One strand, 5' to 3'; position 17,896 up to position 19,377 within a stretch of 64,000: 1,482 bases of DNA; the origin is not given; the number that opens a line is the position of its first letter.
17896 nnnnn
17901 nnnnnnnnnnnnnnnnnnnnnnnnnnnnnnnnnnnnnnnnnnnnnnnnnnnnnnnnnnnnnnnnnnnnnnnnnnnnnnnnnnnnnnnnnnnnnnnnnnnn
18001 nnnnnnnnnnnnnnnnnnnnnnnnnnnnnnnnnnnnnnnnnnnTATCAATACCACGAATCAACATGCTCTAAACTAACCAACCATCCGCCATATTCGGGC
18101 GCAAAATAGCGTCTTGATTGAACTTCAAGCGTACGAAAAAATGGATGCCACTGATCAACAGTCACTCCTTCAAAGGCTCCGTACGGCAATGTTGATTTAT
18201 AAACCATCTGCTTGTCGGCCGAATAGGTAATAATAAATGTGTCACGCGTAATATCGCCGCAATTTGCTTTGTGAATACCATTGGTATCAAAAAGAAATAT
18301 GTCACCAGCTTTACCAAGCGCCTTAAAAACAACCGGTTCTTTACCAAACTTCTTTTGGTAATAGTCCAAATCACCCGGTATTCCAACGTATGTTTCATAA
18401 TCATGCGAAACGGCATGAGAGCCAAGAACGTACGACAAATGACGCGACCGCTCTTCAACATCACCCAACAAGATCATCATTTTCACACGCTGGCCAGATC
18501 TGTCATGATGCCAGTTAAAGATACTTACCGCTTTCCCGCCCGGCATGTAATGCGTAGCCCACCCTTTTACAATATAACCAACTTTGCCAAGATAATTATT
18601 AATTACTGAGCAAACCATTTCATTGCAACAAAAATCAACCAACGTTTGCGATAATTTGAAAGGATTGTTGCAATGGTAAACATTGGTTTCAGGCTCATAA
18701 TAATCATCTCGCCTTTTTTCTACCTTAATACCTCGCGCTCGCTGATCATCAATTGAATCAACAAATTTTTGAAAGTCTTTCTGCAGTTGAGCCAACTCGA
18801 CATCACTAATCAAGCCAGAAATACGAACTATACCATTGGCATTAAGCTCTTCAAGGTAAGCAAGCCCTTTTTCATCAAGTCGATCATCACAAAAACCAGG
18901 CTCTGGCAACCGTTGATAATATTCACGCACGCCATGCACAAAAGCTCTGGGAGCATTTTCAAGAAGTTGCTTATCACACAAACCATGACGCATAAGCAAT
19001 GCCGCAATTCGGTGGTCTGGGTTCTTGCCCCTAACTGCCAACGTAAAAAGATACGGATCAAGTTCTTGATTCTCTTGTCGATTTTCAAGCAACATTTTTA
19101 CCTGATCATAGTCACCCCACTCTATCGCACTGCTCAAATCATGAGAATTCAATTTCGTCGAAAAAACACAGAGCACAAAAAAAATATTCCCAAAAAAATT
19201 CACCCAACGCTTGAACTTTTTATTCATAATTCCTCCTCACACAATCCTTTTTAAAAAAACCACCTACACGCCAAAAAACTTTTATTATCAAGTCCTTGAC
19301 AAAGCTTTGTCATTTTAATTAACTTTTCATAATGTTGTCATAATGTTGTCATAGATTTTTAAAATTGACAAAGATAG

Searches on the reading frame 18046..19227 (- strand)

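Call 46: search_protein_families(library=pfam, proteins=[window:18046-19227:-], max_evalue=0.001)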
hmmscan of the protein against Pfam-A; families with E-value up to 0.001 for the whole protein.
window:18046-19227:- (393 aa): 1 family
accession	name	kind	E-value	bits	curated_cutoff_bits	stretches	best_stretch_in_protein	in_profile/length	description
PF05721.19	PhyH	-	1.2e-07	32.7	22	1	129-321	2-202/213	Phytanoyl-CoA dioxygenase (PhyH)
